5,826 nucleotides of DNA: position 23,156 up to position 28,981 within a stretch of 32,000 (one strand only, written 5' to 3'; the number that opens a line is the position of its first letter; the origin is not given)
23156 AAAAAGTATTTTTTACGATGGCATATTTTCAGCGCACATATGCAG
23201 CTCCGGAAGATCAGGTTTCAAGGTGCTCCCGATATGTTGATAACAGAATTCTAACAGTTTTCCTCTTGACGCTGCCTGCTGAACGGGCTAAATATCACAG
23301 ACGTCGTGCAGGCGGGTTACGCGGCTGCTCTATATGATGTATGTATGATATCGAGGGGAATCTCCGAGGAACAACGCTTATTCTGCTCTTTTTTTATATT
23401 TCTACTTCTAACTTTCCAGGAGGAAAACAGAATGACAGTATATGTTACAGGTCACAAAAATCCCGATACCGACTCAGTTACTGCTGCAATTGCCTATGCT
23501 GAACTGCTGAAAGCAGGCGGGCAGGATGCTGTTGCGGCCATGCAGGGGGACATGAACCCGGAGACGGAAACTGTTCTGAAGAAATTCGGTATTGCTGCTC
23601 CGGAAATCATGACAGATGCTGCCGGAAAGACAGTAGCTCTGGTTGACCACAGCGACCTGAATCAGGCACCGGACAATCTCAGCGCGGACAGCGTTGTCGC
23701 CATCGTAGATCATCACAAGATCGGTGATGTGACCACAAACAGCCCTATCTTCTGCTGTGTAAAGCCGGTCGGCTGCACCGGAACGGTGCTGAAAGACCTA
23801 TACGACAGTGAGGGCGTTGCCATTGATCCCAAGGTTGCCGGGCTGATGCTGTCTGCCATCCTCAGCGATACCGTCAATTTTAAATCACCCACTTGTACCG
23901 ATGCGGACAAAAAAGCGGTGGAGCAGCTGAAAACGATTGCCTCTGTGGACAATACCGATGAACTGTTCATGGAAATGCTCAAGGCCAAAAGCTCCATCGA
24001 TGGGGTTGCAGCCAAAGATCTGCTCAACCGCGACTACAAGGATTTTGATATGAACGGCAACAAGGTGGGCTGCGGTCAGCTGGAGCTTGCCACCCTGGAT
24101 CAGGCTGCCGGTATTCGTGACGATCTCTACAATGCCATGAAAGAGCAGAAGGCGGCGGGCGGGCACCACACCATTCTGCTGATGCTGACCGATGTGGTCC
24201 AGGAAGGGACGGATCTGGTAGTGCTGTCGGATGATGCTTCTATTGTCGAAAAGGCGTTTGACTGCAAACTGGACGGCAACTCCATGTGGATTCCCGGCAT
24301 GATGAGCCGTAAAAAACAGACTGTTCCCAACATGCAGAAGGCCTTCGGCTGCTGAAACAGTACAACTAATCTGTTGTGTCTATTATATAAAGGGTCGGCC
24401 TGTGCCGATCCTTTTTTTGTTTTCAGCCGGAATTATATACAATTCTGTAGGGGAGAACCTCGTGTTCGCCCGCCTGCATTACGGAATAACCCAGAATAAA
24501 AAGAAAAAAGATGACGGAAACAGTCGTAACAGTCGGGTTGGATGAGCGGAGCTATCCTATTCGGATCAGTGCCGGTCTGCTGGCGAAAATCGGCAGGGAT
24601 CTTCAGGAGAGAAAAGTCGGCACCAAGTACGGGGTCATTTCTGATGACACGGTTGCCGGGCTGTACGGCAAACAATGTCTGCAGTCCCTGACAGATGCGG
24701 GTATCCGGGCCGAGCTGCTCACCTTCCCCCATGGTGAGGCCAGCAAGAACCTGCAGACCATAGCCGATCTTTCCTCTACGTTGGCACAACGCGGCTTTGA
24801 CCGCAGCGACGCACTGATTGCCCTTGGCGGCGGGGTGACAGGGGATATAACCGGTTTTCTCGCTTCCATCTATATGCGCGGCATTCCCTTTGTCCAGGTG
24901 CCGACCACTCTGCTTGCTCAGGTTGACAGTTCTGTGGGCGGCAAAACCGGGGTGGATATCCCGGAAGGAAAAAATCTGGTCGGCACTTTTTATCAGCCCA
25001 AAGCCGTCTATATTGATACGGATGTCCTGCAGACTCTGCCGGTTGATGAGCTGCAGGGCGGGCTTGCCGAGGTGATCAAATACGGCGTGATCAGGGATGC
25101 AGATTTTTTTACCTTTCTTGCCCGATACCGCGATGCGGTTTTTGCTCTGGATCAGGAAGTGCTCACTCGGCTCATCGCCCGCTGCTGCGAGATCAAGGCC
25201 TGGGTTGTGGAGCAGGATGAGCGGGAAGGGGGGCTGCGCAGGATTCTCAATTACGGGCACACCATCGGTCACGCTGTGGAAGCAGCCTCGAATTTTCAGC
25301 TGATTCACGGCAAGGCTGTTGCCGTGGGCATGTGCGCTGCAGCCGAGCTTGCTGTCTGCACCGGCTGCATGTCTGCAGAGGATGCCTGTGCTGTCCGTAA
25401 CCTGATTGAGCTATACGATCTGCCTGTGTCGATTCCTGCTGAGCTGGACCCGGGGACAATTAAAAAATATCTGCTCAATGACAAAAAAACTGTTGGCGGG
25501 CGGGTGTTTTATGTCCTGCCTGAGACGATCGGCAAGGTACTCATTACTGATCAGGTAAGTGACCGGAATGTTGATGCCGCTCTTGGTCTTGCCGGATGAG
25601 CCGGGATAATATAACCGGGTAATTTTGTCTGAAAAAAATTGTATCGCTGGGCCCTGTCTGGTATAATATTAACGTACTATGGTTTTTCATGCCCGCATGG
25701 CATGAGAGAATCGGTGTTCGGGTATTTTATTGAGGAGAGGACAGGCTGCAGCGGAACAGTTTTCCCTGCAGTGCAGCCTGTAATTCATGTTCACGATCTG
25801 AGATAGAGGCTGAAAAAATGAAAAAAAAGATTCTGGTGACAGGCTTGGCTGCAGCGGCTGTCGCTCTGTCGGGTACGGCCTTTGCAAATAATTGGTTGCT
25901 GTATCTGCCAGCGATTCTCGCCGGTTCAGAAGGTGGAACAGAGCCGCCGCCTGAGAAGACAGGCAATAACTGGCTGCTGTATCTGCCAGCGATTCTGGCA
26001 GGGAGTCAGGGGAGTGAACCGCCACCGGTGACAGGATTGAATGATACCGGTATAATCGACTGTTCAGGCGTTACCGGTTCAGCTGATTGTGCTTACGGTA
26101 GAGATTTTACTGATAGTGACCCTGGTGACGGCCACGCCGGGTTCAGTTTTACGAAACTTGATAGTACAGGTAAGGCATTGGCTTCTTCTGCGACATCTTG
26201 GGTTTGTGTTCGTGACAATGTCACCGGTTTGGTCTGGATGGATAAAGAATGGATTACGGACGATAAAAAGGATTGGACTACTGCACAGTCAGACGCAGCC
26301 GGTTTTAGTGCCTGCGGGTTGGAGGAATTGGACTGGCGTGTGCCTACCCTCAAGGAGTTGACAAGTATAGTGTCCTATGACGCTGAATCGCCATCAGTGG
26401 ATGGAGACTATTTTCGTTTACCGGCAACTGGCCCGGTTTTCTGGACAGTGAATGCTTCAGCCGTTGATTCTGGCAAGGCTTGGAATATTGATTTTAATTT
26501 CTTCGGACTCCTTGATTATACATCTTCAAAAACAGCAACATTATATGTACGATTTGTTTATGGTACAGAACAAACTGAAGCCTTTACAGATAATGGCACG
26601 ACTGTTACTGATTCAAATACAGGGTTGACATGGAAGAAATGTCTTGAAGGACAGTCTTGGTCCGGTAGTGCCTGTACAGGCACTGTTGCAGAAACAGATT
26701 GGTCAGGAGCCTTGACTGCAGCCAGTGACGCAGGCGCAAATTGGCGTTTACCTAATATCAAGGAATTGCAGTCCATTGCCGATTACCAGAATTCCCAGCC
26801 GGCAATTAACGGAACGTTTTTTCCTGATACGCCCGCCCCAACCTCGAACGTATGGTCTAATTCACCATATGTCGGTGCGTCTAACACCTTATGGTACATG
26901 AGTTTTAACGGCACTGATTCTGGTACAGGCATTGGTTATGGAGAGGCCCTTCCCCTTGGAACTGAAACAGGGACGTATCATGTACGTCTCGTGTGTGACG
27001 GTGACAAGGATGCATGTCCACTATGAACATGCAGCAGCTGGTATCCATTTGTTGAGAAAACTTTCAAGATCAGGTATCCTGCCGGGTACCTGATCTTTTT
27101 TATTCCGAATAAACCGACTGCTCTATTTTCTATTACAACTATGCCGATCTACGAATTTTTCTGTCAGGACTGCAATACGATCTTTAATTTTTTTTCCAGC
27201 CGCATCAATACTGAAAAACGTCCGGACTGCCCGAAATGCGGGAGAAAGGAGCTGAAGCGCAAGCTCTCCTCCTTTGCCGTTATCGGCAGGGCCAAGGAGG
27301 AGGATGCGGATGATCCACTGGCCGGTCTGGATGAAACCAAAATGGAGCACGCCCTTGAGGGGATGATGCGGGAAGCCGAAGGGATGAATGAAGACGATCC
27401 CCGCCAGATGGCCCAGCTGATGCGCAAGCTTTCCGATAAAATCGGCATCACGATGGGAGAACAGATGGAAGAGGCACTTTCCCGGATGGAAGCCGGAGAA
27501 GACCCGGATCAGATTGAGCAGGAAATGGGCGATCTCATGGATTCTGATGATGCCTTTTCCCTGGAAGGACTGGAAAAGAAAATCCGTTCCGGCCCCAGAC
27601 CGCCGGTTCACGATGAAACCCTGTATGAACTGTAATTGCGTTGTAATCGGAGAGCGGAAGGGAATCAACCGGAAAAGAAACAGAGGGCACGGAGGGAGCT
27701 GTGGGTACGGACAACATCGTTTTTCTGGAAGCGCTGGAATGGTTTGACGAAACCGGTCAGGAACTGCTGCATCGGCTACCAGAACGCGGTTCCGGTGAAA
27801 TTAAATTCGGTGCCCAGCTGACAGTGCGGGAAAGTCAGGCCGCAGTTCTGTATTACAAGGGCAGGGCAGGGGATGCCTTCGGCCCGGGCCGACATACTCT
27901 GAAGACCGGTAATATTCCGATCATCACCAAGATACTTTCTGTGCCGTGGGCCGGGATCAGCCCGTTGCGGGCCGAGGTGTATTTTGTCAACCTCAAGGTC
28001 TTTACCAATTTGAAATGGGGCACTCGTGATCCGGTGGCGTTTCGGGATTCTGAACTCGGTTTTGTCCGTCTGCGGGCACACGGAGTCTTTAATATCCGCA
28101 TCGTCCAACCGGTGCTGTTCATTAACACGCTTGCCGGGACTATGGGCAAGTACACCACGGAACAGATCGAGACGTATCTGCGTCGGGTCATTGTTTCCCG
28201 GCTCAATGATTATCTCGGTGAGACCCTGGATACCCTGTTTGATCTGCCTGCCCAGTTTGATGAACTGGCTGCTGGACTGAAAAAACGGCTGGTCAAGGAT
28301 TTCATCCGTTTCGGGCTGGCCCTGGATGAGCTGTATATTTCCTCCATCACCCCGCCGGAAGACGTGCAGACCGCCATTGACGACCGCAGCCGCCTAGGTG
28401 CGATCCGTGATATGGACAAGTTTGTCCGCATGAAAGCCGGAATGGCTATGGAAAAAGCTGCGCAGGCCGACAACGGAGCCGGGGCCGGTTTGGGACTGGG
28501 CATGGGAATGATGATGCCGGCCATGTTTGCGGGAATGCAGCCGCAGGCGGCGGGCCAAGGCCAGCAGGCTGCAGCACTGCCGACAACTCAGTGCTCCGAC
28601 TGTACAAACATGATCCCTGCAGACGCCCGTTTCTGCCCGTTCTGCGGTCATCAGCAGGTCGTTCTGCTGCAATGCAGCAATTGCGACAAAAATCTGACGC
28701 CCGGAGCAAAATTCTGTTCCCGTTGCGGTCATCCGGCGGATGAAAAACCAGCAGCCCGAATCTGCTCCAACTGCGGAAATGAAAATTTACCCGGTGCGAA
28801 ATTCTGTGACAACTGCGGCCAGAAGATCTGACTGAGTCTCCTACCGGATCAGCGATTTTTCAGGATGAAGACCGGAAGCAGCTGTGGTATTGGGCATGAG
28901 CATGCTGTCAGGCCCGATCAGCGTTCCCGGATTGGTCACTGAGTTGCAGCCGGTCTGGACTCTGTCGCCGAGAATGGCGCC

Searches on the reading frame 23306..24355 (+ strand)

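Call 6: search_protein_families(library=pfam, proteins=[window:23306-24355:+], max_evalue=0.01)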
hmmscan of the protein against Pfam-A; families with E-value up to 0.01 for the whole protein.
window:23306-24355:+ (349 aa): 2 families
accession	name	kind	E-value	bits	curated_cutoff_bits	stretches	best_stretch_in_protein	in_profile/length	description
PF02833.19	DHHA2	-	8.5e-32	110.6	27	1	222-346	1-126/126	DHHA2 domain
PF01368.27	DHH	-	3e-19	69.9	28.1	1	44-185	1-125/125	DHH family, N-terminal domain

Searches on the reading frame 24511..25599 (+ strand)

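Call 6: search_protein_families(library=pfam, proteins=[window:24511-25599:+], max_evalue=0.01)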
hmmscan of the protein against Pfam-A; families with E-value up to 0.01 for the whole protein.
window:24511-25599:+ (362 aa): 4 families
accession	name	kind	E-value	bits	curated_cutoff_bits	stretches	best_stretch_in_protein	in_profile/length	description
PF01761.26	DHQ_synthase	-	9.1e-48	161.1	24.2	1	71-181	3-113/115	3-dehydroquinate synthase N-terminal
PF24621.2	DHQS_C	-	8.7e-46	155.9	27.6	1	184-327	1-144/144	3-dehydroquinate synthase C-terminal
PF13685.12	Fe-ADH_2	-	1.6e-11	44.9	28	1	19-177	2-149/149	Iron-containing alcohol dehydrogenase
PF00465.25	Fe-ADH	-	8.1e-05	22.7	31.3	1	18-134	5-131/168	Iron-containing alcohol dehydrogenase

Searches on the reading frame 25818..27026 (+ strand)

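Call 6: search_protein_families(library=pfam, proteins=[window:25818-27026:+], max_evalue=0.01)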
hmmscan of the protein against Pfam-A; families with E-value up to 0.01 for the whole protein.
window:25818-27026:+ (402 aa): 1 family
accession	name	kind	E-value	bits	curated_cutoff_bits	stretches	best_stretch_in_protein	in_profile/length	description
PF07603.17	Lcl_C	-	1.8e-45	154.4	34.9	2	262-392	2-116/117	Lcl C-terminal domain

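Call 8: search_protein_families(library=ncbifam, proteins=[window:25818-27026:+], max_evalue=0.01)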
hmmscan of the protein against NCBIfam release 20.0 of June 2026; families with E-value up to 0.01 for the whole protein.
window:25818-27026:+ (402 aa): 2 families
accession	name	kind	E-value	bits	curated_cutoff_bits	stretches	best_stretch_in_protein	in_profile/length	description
NF047850.1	Lsa25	exception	9.5e-08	32.1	260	1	254-292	29-72/207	surface adhesin Lsa25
NF052322.1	FimD_tip_adhes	equivalog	0.00039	19.3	170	0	307-327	597-617/664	fimbrial tip adhesin FimD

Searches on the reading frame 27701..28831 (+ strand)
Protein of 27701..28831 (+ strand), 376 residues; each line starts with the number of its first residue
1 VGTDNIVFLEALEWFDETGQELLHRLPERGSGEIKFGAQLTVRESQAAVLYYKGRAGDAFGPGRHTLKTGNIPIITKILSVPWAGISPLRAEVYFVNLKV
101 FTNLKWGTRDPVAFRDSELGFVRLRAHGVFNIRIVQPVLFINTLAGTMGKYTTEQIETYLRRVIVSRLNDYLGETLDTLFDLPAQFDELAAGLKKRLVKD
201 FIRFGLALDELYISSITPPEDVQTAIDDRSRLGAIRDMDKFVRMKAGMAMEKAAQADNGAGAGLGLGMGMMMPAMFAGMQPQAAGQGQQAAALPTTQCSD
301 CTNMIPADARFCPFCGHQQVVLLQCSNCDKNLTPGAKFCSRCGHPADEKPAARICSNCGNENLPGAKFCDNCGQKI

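Call 6: search_protein_families(library=pfam, proteins=[window:27701-28831:+], max_evalue=0.01)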
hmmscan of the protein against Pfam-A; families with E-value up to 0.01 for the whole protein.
window:27701-28831:+ (376 aa): 11 families
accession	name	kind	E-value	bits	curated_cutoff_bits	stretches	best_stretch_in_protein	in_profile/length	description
PF13421.11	Band_7_1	-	3.5e-60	203.7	24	1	29-233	6-210/211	SPFH domain-Band 7 family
PF13240.11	Zn_Ribbon_1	-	2.6e-18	65.6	25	3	355-375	2-22/23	zinc-ribbon domain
PF12773.13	DZR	-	3.6e-18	65.9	27.3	3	325-373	1-45/45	Double zinc ribbon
PF13248.11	Zn_ribbon_3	-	1.1e-13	50.6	27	2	324-345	4-25/26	zinc-ribbon domain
PF01145.31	Band_7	-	1.2e-12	48.7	23.6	1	41-237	2-166/176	SPFH domain / Band 7 family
PF17032.10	Zn_ribbon_15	-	7.4e-11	43.1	28.9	1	295-316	52-73/73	zinc-ribbon family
PF10571.15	UPF0547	-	1.5e-05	25.5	29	1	297-317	2-22/26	Uncharacterised protein family UPF0547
PF18912.6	DZR_2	-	9.1e-05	22.7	27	1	311-358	9-55/56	Double zinc ribbon domain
PF09297.16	Zn_ribbon_NUD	-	0.00043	20.4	24.8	1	337-361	4-30/32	NADH pyrophosphatase zinc ribbon domain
PF07191.17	Zn_ribbon_6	-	0.0039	17.6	25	0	339-376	3-39/67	Double zinc ribbon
PF24463.1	DUF7577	-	0.007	16.4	28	1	353-374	3-24/27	Domain of unknown function (DUF7577)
